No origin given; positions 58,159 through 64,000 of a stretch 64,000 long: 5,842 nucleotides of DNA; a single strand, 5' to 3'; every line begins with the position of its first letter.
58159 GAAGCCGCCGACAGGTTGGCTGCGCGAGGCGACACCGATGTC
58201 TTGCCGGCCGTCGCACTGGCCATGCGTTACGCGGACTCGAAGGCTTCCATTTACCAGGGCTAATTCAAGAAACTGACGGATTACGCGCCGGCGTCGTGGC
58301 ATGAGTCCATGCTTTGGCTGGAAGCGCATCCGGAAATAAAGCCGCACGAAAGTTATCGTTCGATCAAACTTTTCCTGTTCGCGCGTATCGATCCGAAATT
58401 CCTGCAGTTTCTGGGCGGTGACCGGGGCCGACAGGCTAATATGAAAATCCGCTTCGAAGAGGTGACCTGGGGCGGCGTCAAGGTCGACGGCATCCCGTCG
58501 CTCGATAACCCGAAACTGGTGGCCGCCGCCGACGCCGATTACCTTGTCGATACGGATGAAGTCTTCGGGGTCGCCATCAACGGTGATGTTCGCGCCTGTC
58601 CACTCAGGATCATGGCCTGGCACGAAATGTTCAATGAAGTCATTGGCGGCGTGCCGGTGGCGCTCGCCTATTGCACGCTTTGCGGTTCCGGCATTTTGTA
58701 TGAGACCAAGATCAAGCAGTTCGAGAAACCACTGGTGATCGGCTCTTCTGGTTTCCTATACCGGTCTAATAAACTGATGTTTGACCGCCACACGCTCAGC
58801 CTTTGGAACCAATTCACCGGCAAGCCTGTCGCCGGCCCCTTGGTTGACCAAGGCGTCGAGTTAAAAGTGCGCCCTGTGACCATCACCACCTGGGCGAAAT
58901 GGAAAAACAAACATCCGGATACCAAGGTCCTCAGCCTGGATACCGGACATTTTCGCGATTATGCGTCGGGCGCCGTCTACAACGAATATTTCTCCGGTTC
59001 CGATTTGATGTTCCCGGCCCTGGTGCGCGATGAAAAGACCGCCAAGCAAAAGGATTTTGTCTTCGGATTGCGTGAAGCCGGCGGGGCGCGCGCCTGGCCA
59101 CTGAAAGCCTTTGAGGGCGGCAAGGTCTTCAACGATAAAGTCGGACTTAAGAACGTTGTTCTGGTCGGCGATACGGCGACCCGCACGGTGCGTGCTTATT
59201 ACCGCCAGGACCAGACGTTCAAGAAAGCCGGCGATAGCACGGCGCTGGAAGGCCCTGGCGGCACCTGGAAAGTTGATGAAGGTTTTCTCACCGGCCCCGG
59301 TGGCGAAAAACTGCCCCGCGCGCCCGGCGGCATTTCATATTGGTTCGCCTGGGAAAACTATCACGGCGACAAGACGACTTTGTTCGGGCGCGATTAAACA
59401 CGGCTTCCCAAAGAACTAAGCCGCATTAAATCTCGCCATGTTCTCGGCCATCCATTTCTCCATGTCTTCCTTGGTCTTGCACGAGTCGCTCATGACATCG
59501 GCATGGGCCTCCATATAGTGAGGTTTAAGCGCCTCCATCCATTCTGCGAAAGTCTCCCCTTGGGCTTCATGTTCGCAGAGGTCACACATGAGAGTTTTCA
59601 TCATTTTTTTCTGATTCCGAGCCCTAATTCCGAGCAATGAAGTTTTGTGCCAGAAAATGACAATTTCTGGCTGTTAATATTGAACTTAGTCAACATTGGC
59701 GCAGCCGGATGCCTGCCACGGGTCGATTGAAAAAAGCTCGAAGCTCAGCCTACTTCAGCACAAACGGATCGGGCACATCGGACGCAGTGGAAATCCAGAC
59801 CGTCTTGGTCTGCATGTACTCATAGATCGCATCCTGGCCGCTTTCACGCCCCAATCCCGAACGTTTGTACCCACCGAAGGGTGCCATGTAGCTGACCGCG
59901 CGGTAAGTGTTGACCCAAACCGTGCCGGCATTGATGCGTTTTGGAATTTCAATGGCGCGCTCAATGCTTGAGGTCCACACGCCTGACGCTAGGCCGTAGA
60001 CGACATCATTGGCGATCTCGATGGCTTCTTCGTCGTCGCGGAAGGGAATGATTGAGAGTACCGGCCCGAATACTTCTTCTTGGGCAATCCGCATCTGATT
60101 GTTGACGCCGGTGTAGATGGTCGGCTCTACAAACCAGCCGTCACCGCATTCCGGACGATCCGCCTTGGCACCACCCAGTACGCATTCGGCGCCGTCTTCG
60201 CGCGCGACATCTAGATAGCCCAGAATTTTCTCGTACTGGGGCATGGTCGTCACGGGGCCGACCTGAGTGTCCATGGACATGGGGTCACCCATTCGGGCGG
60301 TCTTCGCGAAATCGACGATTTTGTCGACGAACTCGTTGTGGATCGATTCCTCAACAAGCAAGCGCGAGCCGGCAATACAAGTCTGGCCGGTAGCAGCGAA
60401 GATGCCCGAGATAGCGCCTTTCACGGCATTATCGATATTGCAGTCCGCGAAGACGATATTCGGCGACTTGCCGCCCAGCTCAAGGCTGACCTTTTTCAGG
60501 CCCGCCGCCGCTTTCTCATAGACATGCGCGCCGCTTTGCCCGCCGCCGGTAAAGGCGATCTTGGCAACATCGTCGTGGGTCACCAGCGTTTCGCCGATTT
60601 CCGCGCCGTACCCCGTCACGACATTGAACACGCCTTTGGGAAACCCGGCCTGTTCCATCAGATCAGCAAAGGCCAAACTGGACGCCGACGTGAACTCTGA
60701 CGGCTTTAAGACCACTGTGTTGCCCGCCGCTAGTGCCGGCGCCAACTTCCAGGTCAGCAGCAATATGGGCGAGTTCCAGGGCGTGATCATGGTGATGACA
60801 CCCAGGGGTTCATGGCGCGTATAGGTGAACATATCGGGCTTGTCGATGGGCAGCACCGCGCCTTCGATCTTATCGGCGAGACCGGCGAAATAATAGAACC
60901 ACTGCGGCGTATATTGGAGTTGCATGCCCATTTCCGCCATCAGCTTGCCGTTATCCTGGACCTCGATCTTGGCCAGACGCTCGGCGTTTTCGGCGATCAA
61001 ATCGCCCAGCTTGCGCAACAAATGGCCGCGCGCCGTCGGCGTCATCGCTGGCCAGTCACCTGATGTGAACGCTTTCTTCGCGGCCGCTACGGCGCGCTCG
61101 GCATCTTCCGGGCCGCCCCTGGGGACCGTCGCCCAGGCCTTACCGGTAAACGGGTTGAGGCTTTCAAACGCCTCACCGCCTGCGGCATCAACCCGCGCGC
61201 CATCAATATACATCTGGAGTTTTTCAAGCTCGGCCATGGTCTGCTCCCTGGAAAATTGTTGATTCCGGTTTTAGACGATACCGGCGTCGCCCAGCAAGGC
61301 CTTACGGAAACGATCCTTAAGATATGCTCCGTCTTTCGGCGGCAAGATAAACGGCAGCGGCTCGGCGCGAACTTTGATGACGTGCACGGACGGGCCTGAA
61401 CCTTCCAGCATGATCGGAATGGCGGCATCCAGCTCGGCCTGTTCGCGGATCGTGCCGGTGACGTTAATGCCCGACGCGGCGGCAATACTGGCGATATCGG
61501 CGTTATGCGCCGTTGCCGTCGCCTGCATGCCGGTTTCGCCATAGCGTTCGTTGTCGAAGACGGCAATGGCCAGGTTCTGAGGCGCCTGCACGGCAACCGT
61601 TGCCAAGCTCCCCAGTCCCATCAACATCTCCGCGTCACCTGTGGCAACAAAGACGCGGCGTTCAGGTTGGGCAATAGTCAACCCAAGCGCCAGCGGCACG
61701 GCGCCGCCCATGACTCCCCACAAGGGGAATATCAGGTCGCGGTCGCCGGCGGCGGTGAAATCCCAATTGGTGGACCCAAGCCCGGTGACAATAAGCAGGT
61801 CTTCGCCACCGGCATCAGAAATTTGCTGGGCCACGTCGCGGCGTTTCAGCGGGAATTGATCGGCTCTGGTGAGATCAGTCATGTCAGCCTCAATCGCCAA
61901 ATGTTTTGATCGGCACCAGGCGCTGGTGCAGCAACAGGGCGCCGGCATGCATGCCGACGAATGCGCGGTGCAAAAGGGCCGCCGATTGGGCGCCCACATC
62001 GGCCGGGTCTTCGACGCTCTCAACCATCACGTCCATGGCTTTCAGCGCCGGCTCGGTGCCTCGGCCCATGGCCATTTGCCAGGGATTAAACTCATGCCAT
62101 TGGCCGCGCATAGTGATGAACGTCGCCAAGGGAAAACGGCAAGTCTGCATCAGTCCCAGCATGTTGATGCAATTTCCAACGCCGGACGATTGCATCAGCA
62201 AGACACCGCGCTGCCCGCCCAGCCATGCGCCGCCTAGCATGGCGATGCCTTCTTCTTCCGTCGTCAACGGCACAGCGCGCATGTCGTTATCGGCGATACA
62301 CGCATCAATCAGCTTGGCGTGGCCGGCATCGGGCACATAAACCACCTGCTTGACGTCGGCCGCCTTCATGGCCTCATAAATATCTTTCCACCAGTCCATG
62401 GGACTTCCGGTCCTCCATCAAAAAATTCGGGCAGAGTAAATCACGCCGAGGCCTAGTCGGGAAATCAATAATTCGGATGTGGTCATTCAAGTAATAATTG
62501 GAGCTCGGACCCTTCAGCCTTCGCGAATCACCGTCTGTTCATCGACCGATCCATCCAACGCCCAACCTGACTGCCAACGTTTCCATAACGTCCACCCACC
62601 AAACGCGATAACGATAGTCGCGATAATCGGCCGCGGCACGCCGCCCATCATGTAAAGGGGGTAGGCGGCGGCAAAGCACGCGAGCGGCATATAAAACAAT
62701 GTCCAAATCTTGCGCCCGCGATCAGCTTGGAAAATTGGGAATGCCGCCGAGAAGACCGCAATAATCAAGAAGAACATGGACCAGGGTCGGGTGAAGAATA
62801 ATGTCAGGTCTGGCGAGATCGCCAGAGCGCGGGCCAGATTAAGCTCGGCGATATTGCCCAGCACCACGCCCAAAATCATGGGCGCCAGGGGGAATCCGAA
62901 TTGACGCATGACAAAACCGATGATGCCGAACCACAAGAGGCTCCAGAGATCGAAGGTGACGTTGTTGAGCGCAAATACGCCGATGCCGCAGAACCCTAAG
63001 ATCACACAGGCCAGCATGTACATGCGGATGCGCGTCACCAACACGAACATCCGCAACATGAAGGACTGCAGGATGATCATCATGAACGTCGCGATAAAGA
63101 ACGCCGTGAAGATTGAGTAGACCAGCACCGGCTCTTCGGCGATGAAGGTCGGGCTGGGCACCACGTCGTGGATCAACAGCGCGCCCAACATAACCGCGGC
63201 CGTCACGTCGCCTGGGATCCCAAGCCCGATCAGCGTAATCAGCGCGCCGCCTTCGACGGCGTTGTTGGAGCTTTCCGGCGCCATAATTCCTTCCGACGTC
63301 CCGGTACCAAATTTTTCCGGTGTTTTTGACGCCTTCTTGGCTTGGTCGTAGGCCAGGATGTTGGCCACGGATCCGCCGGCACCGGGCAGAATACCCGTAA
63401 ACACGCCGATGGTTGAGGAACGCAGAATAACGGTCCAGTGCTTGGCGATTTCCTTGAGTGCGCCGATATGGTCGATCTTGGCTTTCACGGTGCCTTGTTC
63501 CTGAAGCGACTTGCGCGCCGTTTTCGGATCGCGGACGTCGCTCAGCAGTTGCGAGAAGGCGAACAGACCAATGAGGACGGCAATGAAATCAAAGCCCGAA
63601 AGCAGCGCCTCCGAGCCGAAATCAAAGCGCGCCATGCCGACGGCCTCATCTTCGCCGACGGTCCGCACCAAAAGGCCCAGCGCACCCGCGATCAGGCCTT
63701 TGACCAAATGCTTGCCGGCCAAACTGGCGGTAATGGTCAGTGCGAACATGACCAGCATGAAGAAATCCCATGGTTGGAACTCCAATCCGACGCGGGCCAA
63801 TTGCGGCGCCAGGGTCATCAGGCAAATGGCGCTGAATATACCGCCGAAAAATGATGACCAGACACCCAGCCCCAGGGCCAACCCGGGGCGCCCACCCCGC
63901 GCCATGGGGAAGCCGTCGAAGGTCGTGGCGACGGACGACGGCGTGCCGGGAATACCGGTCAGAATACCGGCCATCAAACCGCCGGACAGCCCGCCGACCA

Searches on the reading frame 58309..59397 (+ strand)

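Call 59: search_protein_families(library=pfam, proteins=[window:58309-59397:+], max_evalue=0.00001)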
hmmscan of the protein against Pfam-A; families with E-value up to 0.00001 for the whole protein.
window:58309-59397:+ (362 aa): 1 family
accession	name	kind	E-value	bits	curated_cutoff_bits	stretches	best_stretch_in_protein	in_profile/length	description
PF11376.13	DUF3179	-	5e-72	243.2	27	1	60-354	2-291/292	Protein of unknown function (DUF3179)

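Call 76: search_protein_families(library=ncbifam, proteins=[window:58309-59397:+], max_evalue=1e-8)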
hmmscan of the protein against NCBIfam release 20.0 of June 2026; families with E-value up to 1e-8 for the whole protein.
window:58309-59397:+ (362 aa): 0 families

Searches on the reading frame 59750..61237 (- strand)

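Call 8: search_protein_families(library=ncbifam, proteins=[window:59750-61237:-], max_evalue=1e-20)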
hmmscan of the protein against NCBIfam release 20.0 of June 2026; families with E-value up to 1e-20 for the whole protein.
window:59750-61237:- (495 aa): 38 families (the best 25 are shown)
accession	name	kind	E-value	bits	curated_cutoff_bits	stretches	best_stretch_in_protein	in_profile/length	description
TIGR01804.1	BADH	equivalog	2.2e-162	540.8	668.6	1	10-478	1-467/467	betaine-aldehyde dehydrogenase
TIGR02299.1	HpaE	equivalog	1.8e-156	521.5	638.35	1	8-485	2-479/488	5-carboxymethyl-2-hydroxymuconate semialdehyde dehydrogenase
NF009725.0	PRK13252.1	equivalog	8.3e-153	509.3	593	1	2-484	2-481/488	betaine-aldehyde dehydrogenase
NF045735.1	PaDhStyDPseudo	equivalog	6.9e-144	480.1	850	1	8-482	4-481/483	phenylacetaldehyde dehydrogenase StyD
NF045736.1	PaDhStyDRhodo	equivalog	1.2e-138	462.6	800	1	8-482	4-477/479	phenylacetaldehyde dehydrogenase StyD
NF050026.1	AcaldDHExaC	equivalog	5.2e-134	447.6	900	1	6-485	15-496/503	acetaldehyde dehydrogenase ExaC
NF010000.0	PRK13473.1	subfamily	4.3e-133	444.4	615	1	7-483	3-473/475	aminobutyraldehyde dehydrogenase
TIGR03216.1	OH_muco_semi_DH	equivalog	7.7e-131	437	693.25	1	8-482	2-479/481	2-hydroxymuconic semialdehyde dehydrogenase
NF052305.1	DioxValDhHalo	equivalog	6.4e-128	427.7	750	1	6-481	4-480/483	2,5-dioxovalerate dehydrogenase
NF042993.1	AlphKGSA_gudD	equivalog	6.2e-122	407.8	770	1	7-482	4-480/481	alpha-ketoglutaric semialdehyde dehydrogenase GucD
NF007352.0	PRK09847.1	equivalog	9.2e-121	403.7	850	1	8-484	21-493/495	aldehyde dehydrogenase PuuC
TIGR01780.1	SSADH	subfamily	8.8e-119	397.3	646.35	1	28-478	3-448/448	succinate-semialdehyde dehydrogenase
NF007497.0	PRK10090.1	equivalog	1.6e-115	386.6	500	1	3-483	3-478/480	aldehyde dehydrogenase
NF006916.0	PRK09407.1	equivalog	3.3e-112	375.8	521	1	15-483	27-493/526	succinic semialdehyde dehydrogenase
NF040648.1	lactal_redase_Meth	equivalog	7.1e-108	361.6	650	1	9-482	1-462/463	lactaldehyde dehydrogenase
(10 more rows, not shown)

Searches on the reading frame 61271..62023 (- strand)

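Call 59: search_protein_families(library=pfam, proteins=[window:61271-62023:-], max_evalue=0.00001)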
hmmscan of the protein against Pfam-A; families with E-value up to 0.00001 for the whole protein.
window:61271-62023:- (250 aa): 1 family
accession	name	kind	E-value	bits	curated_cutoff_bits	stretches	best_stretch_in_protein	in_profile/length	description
PF02775.26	TPP_enzyme_C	-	4.9e-18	65.8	21.9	1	100-213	25-148/151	Thiamine pyrophosphate enzyme, C-terminal TPP binding domain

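Call 76: search_protein_families(library=ncbifam, proteins=[window:61271-62023:-], max_evalue=1e-8)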
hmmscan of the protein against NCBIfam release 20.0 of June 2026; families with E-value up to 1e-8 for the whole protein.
window:61271-62023:- (250 aa): 8 families
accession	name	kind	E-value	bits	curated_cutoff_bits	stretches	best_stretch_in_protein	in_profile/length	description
NF004813.0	PRK06163.1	equivalog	4.4e-38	131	240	1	59-242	13-195/202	hypothetical protein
TIGR03846.1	sulfopy_beta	equivalog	1.8e-31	109.5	221.5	1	61-242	1-180/182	sulfopyruvate decarboxylase subunit beta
TIGR03297.1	Ppyr-DeCO2ase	equivalog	1.2e-26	93.6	312.5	1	54-221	165-337/360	phosphonopyruvate decarboxylase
NF006591.0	PRK09124.1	equivalog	1.6e-12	46.5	792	1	46-229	344-538/574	ubiquinone-dependent pyruvate dehydrogenase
NF005114.0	PRK06546.1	equivalog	9.5e-12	44.2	893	1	56-230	356-539/578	pyruvate dehydrogenase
NF006052.0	PRK08199.1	subfamily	7.2e-10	37.8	539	1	33-213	343-532/559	thiamine pyrophosphate protein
NF006524.0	PRK08978.1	equivalog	4.3e-09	35.2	738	1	102-219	400-525/548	acetolactate synthase 2 catalytic subunit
NF005040.0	PRK06457.1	equivalog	5.9e-09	34.8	788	1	53-224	341-524/549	pyruvate dehydrogenase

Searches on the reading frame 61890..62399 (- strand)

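Call 59: search_protein_families(library=pfam, proteins=[window:61890-62399:-], max_evalue=0.00001)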
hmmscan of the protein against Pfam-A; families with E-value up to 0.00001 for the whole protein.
window:61890-62399:- (169 aa): 1 family
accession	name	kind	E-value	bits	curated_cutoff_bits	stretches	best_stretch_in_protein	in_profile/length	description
PF02776.23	TPP_enzyme_N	-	1.1e-07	32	26.8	1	6-91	6-93/119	Thiamine pyrophosphate enzyme, N-terminal TPP binding domain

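Call 76: search_protein_families(library=ncbifam, proteins=[window:61890-62399:-], max_evalue=1e-8)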
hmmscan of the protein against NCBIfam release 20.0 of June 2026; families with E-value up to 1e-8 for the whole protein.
window:61890-62399:- (169 aa): 2 families
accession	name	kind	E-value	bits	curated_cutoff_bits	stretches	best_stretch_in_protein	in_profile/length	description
TIGR03845.1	sulfopyru_alph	equivalog_domain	5.2e-29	101.2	147.95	1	6-158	3-156/160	sulfopyruvate decarboxylase subunit alpha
TIGR03297.1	Ppyr-DeCO2ase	equivalog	7.6e-16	58.1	312.5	1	16-145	2-138/360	phosphonopyruvate decarboxylase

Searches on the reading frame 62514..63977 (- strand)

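Call 9: search_protein_families(library=ncbifam, proteins=[window:62514-63977:-], max_evalue=1e-20)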
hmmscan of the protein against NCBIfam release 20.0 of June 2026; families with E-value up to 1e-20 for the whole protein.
window:62514-63977:- (487 aa): 0 families

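Call 59: search_protein_families(library=pfam, proteins=[window:62514-63977:-], max_evalue=0.00001)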
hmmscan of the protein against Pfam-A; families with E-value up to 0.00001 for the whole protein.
window:62514-63977:- (487 aa): 1 family
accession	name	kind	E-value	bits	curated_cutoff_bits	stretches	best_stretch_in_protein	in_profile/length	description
PF01970.21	TctA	-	8.7e-120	400.6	28.9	1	3-369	59-423/423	Tripartite tricarboxylate transporter TctA family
